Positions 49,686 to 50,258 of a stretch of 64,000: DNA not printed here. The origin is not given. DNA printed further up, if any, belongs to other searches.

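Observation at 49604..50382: Convergent mini-operon: Ser-rich peptide plus two tandem paralogous ~85-aa proteins of unknown family, opposite a GNAT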

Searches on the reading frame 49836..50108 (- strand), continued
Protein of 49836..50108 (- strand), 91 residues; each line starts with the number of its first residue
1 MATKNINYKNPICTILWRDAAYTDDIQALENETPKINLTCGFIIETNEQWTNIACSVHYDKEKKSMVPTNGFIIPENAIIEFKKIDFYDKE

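Call 51: search_protein_families(library=ncbifam, proteins=[L053:4233-4982:+, L012:6538-7341:-, L053:2667-4022:+, L012:2526-3686:+, L024:1427-2764:+], max_evalue=0.1)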
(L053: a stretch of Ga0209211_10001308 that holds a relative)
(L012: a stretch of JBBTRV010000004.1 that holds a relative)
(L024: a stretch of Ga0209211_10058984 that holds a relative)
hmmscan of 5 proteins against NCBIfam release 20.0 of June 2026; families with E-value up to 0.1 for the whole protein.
L053:4233-4982:+ (250 aa): 0 families

L012:6538-7341:- (268 aa): 0 families

L053:2667-4022:+ (452 aa): 81 families (the best 25 are shown)
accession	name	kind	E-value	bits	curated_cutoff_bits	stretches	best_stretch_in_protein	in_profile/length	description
NF047865.1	rSAM_PapB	equivalog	3.2e-42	144.9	340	1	89-414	4-326/330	PapB family radical SAM/SPASM ranthipeptide maturase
NF041298.1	rSAM_mat_DynA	equivalog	1.9e-36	125.8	450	1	95-428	8-345/356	dynobactin maturation radical SAM/SPASM protein DynA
TIGR03942.1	sulfatase_rSAM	equivalog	5.5e-34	117.8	349.45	1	95-425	8-346/363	anaerobic sulfatase maturase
NF038107.1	rSAM_NF038107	equivalog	1.2e-31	110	600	1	88-436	85-430/444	Cys-every-fifth radical SAM/SPASM peptide maturase CefB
TIGR04064.1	rSAM_nif11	equivalog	5.2e-29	101.3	518.7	2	36-236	26-226/459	nif11-like peptide radical SAM maturase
NF041707.1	rSAM_YhhB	equivalog_domain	1.3e-27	96.7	445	2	91-244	5-162/369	cyclophane-forming radical SAM/SPASM peptide maturase YhhB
TIGR03906.1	quino_hemo_SAM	equivalog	1.5e-27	96.4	453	1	77-430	83-441/467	quinohemoprotein amine dehydrogenase maturation protein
TIGR04280.1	geopep_mat_rSAM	hypoth_equivalog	2.1e-25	89.6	400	1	85-419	81-407/428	geopeptide radical SAM maturase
TIGR03978.1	rSAM_paired_1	equivalog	2.1e-25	89.4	370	1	84-256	76-251/466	His-Xaa-Ser system radical SAM maturase HxsB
TIGR04163.1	rSAM_cobopep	equivalog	7.5e-25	87.5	375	1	85-443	61-426/428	peptide-modifying radical SAM enzyme CbpB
TIGR03974.1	rSAM_six_Cys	equivalog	2.4e-24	86.1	425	1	81-429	92-442/451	thioether cross-link-forming SCIFF peptide maturase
NF045574.1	sacti_mat_StsB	exception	6.3e-24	84.6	625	1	55-413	66-404/466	StsB family radical SAM/SPASM domain sactipeptide maturase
TIGR04463.1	rSAM_vs_C_rich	equivalog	7.3e-24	84.3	525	1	94-405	88-395/438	TIGR04463 family radical SAM/SPASM RiPP maturase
NF010321.0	PRK13758.1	equivalog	2.6e-22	79.5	441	1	95-429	12-355/370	anaerobic sulfatase-maturase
TIGR04261.1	rSAM_GlyRichRpt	subfamily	4e-22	78.7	310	1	95-405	4-328/363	cyclophane-forming radical SAM/SPASM peptide maturase GrrM/OscB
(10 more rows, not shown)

L012:2526-3686:+ (387 aa): 75 families (the best 25 are shown)
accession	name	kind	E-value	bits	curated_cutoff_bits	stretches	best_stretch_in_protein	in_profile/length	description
TIGR04055.1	rSAM_NirJ2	equivalog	7.6e-46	157.1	500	1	53-382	5-322/326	putative heme d1 biosynthesis radical SAM protein NirJ2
TIGR04545.1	rSAM_ahbD_hemeb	equivalog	3.2e-42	145.2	500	1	50-383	2-336/339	heme b synthase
TIGR04303.1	GeoRSP_rSAM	equivalog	2.7e-36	125.8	400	1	51-383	8-325/325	GeoRSP system radical SAM/SPASM protein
TIGR04053.2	TIGR04053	equivalog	8e-36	124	395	2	53-261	13-217/366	TIGR04053 family radical SAM/SPASM domain-containing protein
TIGR04051.1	rSAM_NirJ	equivalog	2.1e-31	109.2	515.45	2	54-237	8-185/354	heme d1 biosynthesis radical SAM protein NirJ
TIGR04340.1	rSAM_ACGX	hypoth_equivalog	3.5e-30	105.4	400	1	50-386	5-341/341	radical SAM/SPASM domain protein, ACGX system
TIGR04133.1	rSAM_w_lipo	hypoth_equivalog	1.5e-27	96.5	425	1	42-363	18-329/350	TIGR04133 family radical SAM/SPASM protein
NF050035.1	rSAM_WgK_link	exception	2.8e-27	95.6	650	2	50-260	11-215/367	radical SAM/SPASM peptide maturase WgkB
TIGR04054.1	rSAM_NirJ1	equivalog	2e-25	89.2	650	2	52-256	40-238/387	putative heme d1 biosynthesis radical SAM protein NirJ1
NF047865.1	rSAM_PapB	equivalog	6.5e-25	88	340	1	50-370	5-322/330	PapB family radical SAM/SPASM ranthipeptide maturase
TIGR04347.1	pseudo_SAM_Halo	equivalog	7.1e-24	84.8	525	2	53-261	43-245/390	TIGR04347 family pseudo-SAM/SPASM protein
TIGR04317.1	W_rSAM_matur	equivalog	1.4e-22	80.3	380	1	49-259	5-215/349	tungsten cofactor oxidoreductase radical SAM maturase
TIGR04251.1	SCM_rSAM_ScmF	equivalog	1.5e-22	80.5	400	1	49-375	5-332/353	SynChlorMet cassette radical SAM/SPASM protein ScmF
TIGR02109.1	PQQ_syn_pqqE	equivalog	1.9e-20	73.1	381.35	1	51-383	10-331/358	pyrroloquinoline quinone biosynthesis protein PqqE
TIGR03977.1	rSAM_pair_HxsC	equivalog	3e-20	72.3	267.9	1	40-252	17-230/292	His-Xaa-Ser system radical SAM maturase HxsC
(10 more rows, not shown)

L024:1427-2764:+ (446 aa): 69 families (the best 25 are shown)
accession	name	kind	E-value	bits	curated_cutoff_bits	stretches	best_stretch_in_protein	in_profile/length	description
TIGR04463.1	rSAM_vs_C_rich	equivalog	3.4e-47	161.2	525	1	72-418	53-402/438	TIGR04463 family radical SAM/SPASM RiPP maturase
NF038107.1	rSAM_NF038107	equivalog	1.9e-45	155.5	600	1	100-431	83-419/444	Cys-every-fifth radical SAM/SPASM peptide maturase CefB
TIGR04280.1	geopep_mat_rSAM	hypoth_equivalog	3.4e-41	141.6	400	1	26-434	16-414/428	geopeptide radical SAM maturase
TIGR04334.1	rSAM_Clo7bot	equivalog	3.3e-36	124.9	600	1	101-416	89-411/440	radical SAM/SPASM domain Clo7bot peptide maturase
NF052473.1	rSAM_FlmE_OhkG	exception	3.3e-34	118.4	500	2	20-285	19-281/481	FlmE/OhkG family radical SAM/SPASM peptide maturase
NF047865.1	rSAM_PapB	equivalog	1.4e-33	116.6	340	1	102-420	3-326/330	PapB family radical SAM/SPASM ranthipeptide maturase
TIGR04064.1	rSAM_nif11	equivalog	1.1e-28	100.2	518.7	2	86-286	61-256/459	nif11-like peptide radical SAM maturase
NF041298.1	rSAM_mat_DynA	equivalog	5.9e-26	91.3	450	1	108-431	7-342/356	dynobactin maturation radical SAM/SPASM protein DynA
TIGR03978.1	rSAM_paired_1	equivalog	1.1e-21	77.1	370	1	92-287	71-264/466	His-Xaa-Ser system radical SAM maturase HxsB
TIGR04068.1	rSAM_ocin_clost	equivalog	1.4e-21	76.9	500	1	35-271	17-255/462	Cys-rich peptide radical SAM maturase CcpM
TIGR03906.1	quino_hemo_SAM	equivalog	1.9e-21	76.2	453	1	103-287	95-278/467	quinohemoprotein amine dehydrogenase maturation protein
TIGR03942.1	sulfatase_rSAM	equivalog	7.4e-21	74.6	349.45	1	110-282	9-178/363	anaerobic sulfatase maturase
TIGR03974.1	rSAM_six_Cys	equivalog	1.4e-20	73.6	425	1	100-287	95-280/451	thioether cross-link-forming SCIFF peptide maturase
TIGR04148.1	GG_samocin_CFB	equivalog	1.7e-17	63.7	300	1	96-314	11-233/411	radical SAM peptide maturase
NF041707.1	rSAM_YhhB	equivalog_domain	5.7e-17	61.7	445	1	110-254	10-156/369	cyclophane-forming radical SAM/SPASM peptide maturase YhhB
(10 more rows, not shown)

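Call 70: fold_search(model_id=the predicted structure, library=viral)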
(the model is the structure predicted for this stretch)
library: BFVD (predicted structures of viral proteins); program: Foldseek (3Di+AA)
matches with E <= 10: 585; with E <= 0.001: 16
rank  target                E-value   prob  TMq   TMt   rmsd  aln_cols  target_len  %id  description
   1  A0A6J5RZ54            1.4e-05  1.00  0.68  0.60   5.0        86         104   17  Uncharacterized protein [uncultured Caudovirales phage]
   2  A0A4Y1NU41            6.5e-05  1.00  0.69  0.76   2.8        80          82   18  Uncharacterized protein [Pelagibacter phage HTVC025P]
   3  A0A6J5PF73            6.5e-05  1.00  0.66  0.66   5.3        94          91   20  Uncharacterized protein [uncultured Caudovirales phage]
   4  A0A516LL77            1.2e-04  1.00  0.69  0.73   4.1        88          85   12  (no name in the UniProt tables at hand)
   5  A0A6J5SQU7            1.3e-04  1.00  0.70  0.57   3.4        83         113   22  Uncharacterized protein [uncultured Caudovirales phage]
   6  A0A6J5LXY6            3.1e-04  1.00  0.64  0.60  10.1       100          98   12  Uncharacterized protein [uncultured Caudovirales phage]
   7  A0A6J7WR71            3.4e-04  1.00  0.63  0.54   3.3        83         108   18  Uncharacterized protein [uncultured Caudovirales phage]
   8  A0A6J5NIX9            3.4e-04  1.00  0.70  0.67   8.4        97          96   15  Uncharacterized protein [uncultured Caudovirales phage]
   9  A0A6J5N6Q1            3.4e-04  1.00  0.65  0.61   3.7        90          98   14  Uncharacterized protein [uncultured Caudovirales phage]
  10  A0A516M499            4.3e-04  1.00  0.61  0.62   7.7        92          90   16  (no name in the UniProt tables at hand)
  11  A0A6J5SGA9            4.8e-04  1.00  0.62  0.46   3.1        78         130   19  Uncharacterized protein [uncultured Caudovirales phage]
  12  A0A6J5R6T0            5.1e-04  1.00  0.65  0.59   3.9        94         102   18  Uncharacterized protein [uncultured Caudovirales phage]
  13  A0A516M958            5.4e-04  1.00  0.66  0.62   2.6        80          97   18  (no name in the UniProt tables at hand)
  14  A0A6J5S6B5            5.4e-04  1.00  0.64  0.62   5.1        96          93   17  Uncharacterized protein [uncultured Caudovirales phage]
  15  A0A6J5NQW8            5.7e-04  1.00  0.58  0.41   5.3        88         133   22  Uncharacterized protein [uncultured Caudovirales phage]
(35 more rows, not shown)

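Call 74: search_dna_similar(query=window:49836-50108:-, collection=phages, mode=protein, max_evalue=10, max_rows=15)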
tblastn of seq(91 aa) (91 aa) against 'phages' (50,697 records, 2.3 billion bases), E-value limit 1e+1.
Records with a match: 3; places in all: 3; records where one place covers at least 80% of the query: 0.
Best place of each record, by identity: <60% 3.
By first word of the organism name: Pasteurella 2; Bacteriophage 1.
By host as written in the record: - 1; Pasteurella multocida Past3 1; Pasteurella multocida 1.
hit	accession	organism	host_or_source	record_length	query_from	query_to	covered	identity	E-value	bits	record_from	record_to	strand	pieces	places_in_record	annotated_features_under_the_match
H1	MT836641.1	Bacteriophage sp.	human fecal samples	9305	13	56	48%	36.4%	2e+0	32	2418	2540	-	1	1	record has no annotation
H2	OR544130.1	Pasteurella phage Pmp13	Pasteurella multocida Past3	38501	22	56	38%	44.4%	1e+1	30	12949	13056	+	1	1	none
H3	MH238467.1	Pasteurella phage Pm86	Pasteurella multocida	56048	22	56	38%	44.4%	1e+1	30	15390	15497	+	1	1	hypothetical protein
